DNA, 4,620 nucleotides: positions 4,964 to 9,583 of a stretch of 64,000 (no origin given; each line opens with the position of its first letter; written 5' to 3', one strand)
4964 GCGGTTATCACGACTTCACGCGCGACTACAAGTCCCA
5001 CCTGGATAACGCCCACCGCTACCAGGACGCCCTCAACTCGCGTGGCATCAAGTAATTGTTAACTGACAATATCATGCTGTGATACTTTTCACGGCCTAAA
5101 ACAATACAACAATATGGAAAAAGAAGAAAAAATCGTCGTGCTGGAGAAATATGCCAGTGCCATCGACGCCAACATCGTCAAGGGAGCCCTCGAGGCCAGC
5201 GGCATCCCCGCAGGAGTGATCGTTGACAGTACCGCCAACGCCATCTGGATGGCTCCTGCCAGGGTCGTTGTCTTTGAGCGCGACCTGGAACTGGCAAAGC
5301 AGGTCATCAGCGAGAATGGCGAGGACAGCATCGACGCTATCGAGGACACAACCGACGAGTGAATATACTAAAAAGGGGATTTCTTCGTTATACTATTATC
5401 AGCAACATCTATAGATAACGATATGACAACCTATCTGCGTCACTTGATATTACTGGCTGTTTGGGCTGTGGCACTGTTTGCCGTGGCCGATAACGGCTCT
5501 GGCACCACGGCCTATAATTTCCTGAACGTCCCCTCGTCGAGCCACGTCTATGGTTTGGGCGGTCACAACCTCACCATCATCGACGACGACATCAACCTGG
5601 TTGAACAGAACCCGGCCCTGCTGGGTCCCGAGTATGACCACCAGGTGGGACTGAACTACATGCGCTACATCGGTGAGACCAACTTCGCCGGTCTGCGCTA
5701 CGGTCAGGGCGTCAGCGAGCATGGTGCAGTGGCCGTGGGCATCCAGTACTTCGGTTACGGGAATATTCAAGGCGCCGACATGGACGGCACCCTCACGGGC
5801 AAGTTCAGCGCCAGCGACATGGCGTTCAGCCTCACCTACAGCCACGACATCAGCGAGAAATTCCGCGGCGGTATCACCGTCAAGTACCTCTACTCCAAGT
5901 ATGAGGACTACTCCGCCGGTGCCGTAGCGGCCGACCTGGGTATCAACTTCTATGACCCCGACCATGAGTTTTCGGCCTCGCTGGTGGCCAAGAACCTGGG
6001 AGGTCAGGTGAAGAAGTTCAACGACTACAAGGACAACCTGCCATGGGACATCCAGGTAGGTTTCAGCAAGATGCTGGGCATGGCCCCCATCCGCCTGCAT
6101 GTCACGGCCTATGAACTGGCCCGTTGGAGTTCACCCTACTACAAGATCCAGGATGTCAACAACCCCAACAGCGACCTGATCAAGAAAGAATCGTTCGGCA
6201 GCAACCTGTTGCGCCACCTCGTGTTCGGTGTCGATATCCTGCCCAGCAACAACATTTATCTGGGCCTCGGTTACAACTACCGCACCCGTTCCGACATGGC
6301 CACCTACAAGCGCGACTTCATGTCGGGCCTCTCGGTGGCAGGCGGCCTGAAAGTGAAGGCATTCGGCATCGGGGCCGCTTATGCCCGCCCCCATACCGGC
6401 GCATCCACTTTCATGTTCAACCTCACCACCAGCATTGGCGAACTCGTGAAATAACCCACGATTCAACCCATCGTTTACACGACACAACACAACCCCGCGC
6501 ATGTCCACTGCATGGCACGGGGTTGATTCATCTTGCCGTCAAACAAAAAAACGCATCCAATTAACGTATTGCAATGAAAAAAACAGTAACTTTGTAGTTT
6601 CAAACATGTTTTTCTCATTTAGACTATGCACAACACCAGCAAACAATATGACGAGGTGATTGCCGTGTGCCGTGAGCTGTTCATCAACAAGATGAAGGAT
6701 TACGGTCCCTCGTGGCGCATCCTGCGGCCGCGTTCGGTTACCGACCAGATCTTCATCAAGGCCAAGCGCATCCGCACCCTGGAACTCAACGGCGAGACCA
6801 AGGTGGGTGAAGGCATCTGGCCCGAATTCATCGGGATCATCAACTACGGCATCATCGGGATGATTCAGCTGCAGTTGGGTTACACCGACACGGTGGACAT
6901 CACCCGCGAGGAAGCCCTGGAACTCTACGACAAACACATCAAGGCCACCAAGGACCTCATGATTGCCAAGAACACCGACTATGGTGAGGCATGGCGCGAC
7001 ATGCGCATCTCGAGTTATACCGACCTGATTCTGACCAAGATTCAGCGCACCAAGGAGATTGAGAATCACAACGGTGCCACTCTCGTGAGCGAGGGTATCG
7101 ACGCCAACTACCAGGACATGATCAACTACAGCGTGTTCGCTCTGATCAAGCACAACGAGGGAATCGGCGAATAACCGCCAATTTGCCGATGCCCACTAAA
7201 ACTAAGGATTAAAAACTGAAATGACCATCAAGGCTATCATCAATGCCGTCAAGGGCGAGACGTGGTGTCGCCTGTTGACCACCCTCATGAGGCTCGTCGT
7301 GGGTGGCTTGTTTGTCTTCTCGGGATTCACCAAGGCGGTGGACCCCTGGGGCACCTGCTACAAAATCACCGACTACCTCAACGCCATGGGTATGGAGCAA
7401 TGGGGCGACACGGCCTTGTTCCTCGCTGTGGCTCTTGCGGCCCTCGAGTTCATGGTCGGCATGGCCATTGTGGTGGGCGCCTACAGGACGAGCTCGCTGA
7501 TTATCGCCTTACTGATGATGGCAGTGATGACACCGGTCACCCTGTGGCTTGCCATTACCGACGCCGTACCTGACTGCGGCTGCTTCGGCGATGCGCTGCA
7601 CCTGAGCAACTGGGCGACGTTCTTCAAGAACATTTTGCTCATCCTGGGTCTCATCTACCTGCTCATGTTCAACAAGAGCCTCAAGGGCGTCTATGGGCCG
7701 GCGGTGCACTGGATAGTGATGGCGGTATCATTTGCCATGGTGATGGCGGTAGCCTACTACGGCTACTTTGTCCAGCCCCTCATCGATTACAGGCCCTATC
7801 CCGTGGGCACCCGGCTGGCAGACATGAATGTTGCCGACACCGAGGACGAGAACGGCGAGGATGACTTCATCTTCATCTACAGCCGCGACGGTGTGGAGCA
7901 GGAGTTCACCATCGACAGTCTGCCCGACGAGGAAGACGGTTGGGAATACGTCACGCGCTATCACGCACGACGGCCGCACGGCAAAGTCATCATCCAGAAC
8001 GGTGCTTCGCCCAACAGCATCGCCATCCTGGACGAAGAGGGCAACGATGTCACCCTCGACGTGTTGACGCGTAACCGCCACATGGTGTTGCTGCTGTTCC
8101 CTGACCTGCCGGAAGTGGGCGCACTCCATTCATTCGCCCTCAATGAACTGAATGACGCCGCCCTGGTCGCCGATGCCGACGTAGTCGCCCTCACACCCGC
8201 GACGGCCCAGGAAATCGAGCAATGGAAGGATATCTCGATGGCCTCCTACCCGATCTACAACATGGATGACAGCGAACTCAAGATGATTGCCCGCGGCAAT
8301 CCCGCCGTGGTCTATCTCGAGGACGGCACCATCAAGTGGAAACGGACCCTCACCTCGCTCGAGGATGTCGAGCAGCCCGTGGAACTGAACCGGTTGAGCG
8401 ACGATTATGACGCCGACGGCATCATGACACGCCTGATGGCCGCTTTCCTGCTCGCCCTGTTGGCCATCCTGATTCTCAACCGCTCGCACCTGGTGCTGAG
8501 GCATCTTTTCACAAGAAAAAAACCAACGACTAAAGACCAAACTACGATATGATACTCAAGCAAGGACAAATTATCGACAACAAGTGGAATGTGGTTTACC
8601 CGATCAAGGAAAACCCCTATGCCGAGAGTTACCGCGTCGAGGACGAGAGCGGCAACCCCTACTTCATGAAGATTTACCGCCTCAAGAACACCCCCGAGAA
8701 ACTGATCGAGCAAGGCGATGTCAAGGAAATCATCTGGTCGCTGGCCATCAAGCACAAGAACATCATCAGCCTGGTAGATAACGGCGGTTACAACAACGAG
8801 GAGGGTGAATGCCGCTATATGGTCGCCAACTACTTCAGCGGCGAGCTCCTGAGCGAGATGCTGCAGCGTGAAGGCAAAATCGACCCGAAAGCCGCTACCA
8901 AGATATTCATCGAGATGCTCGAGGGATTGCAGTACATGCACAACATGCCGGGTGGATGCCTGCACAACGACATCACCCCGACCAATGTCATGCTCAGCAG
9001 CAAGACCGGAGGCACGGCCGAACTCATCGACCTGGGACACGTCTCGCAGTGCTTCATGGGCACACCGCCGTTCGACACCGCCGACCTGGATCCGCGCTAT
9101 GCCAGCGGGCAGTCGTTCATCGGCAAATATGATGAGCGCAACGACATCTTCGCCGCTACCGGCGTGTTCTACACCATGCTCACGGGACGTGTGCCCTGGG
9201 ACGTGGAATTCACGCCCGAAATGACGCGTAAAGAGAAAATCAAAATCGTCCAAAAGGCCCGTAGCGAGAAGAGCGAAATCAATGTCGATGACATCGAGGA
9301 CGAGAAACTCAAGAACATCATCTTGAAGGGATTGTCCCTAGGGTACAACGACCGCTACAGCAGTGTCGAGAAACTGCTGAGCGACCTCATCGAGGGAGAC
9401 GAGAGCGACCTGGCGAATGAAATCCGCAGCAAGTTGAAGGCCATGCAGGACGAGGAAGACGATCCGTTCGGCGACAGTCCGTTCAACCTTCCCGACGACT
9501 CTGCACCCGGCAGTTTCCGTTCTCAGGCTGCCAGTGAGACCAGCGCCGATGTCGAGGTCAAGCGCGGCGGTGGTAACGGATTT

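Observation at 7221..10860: Hanks-kinase/classical AAA+ fusion translationally coupled to a DoxX/MauE-type membrane protein and followed by a YbjN-like gene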

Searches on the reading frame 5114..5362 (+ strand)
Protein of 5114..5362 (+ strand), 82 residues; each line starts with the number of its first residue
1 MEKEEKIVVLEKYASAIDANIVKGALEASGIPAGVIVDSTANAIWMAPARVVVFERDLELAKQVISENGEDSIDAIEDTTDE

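Call 3: search_protein_families(library=pfam, proteins=[window:5114-5362:+], max_evalue=0.01)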
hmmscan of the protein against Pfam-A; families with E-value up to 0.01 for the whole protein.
window:5114-5362:+ (82 aa): 1 family
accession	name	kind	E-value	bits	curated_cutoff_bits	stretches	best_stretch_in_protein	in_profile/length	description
PF09413.15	DUF2007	-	2e-05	25.1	25.7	1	15-67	9-64/66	Putative prokaryotic signal transducing protein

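Call 4: search_protein_families(library=ncbifam, proteins=[window:5114-5362:+], max_evalue=0.01)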
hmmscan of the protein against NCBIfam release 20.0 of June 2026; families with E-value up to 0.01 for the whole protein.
window:5114-5362:+ (82 aa): 1 family
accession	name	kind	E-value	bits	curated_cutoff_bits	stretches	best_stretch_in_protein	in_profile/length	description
NF040569.1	DUF2007_rel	subfamily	0.0032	17.7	55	1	1-67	1-71/74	DUF2007-related protein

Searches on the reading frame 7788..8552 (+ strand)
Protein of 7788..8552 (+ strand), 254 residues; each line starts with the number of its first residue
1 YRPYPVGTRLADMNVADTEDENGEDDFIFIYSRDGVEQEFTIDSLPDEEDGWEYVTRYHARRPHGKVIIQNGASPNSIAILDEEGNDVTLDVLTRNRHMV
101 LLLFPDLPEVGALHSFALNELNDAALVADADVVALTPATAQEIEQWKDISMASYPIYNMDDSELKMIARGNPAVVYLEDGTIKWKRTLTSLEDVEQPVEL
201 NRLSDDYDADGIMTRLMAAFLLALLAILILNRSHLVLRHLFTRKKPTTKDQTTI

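Call 67: search_solved_structures(query=window:7788-8552:+, max_evalue=10)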
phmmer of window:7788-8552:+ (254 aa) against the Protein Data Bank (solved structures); distinct sequences matched with E-value up to 10: 1.
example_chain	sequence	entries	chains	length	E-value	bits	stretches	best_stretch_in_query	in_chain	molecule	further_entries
6m6z_A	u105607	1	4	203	9.1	8.8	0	172-242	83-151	TMH4C4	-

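Call 68: search_protein_families(library=pfam, proteins=[window:7788-8420:+], max_evalue=1)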
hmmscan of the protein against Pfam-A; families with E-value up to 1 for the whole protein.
window:7788-8420:+ (211 aa): 1 family
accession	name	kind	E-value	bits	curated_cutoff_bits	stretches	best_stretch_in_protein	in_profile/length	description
PF00578.27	AhpC-TSA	-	0.13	12.6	26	1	80-156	10-86/124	AhpC/TSA family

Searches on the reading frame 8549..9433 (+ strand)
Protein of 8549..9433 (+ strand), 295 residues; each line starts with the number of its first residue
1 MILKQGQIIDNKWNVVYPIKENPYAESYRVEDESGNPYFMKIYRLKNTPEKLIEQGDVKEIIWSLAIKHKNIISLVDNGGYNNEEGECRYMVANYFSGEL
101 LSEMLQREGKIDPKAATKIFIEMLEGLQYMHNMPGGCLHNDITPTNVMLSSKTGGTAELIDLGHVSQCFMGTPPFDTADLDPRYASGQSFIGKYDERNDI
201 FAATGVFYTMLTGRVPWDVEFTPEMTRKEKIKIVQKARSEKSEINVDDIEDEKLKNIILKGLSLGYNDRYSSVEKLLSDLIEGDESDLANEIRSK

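Call 65: predict_structure(alignment_id=A3)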
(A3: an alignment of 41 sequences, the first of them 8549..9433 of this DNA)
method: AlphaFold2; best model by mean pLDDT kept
length: 295 residues; sequences in the alignment: 41
mean_pLDDT: 94.6   pTM: 0.91
mean pLDDT of the five models: 94.6, 94.5, 94.5, 94.0, 93.4
residues with pLDDT >= 90: 259; 70-90: 36; 50-70: 0; < 50: 0
segments of 3 or more residues with pLDDT < 50: none
pLDDT, mean of each block of 10 residues (from residue 1): 93 95 93 96 95 94 95 95 91 89 97 97 98 96 96 87 95 92 96 97 99 96 95 96 93 98 97 97 90 87
secondary structure, 60 per line:
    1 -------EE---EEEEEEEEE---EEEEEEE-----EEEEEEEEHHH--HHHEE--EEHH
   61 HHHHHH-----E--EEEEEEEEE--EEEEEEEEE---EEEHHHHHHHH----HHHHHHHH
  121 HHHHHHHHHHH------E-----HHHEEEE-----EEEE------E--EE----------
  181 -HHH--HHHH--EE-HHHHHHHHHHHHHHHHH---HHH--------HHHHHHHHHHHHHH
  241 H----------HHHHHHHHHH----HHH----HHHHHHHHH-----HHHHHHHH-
elements in order: E13-21 E25-31 E37-44 H59-66 E75-83 E86-94 E98-100 H101-108 H113-131 E147-150 E156-159 H187-190 H196-212 H227-241 H252-261 H273-281 H287-294

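Call 69: fold_search(model_id=the predicted structure, library=pdb)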
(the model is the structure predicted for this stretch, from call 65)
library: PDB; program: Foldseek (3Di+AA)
matches with E <= 10: 2000; with E <= 0.001: 1998
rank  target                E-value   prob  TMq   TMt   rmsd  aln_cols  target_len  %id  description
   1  5u94                  1.0e-17  1.00  0.75  0.84   3.4       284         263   21  Crystal structure of the Mycobacterium tuberculosis PASTA kinase PknB in complex with the potential theraputic kinase in (released 2017-12-20)
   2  1o6y                  4.1e-17  1.00  0.74  0.83   3.2       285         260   20  Catalytic domain of PknB kinase from Mycobacterium tuberculosis (released 2003-01-30)
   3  5o0y                  5.1e-17  1.00  0.70  0.71   4.6       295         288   19  TLK2 kinase domain from human (released 2018-05-30)
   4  4eqm_A                5.8e-17  1.00  0.73  0.79   4.5       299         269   24  Structural analysis of Staphylococcus aureus serine/threonine kinase PknB (released 2012-06-27)
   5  6i2p_B                6.1e-17  1.00  0.67  0.73   5.6       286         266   19  Crystal structure of the Mycobacterium tuberculosis PknB kinase domain (L33E mutant) in complex with its substrate Gar (released 2019-05-22)
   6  2fum_D                6.9e-17  1.00  0.73  0.83   2.9       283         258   18  Catalytic domain of protein kinase PknB from Mycobacterium tuberculosis in complex with mitoxantrone (released 2006-08-01)
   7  6i2p_A                8.2e-17  1.00  0.69  0.75   5.4       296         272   20  Crystal structure of the Mycobacterium tuberculosis PknB kinase domain (L33E mutant) in complex with its substrate Gar (released 2019-05-22)
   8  3orp                  1.4e-16  1.00  0.67  0.72   5.4       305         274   18  Mycobacterium tuberculosis PknB kinase domain L33D mutant (crystal form 5) (released 2010-12-15)
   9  2fum_A                1.5e-16  1.00  0.71  0.79   4.2       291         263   19  Catalytic domain of protein kinase PknB from Mycobacterium tuberculosis in complex with mitoxantrone (released 2006-08-01)
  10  8r4o_I                1.6e-16  1.00  0.74  0.69   3.7       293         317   20  Salt inducible kinase 3 in complex with inhibitor (released 2024-03-27)
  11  5os5                  1.9e-16  1.00  0.74  0.81   3.5       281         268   20  Crystal structure of Aurora-A kinase in complex with an allosterically binding fragment (released 2017-11-01)
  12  8r4o_A                1.9e-16  1.00  0.75  0.71   3.7       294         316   20  Salt inducible kinase 3 in complex with inhibitor (released 2024-03-27)
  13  8r4o_G                2.3e-16  1.00  0.76  0.70   3.5       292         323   20  Salt inducible kinase 3 in complex with inhibitor (released 2024-03-27)
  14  5osd                  2.3e-16  1.00  0.73  0.80   3.5       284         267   18  Crystal structure of Aurora-A kinase in complex with an allosterically binding fragment (released 2017-11-01)
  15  1mru_A                3.1e-16  1.00  0.74  0.81   3.4       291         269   20  Intracellular Ser/Thr protein kinase domain of Mycobacterium tuberculosis PknB. (released 2003-02-11)
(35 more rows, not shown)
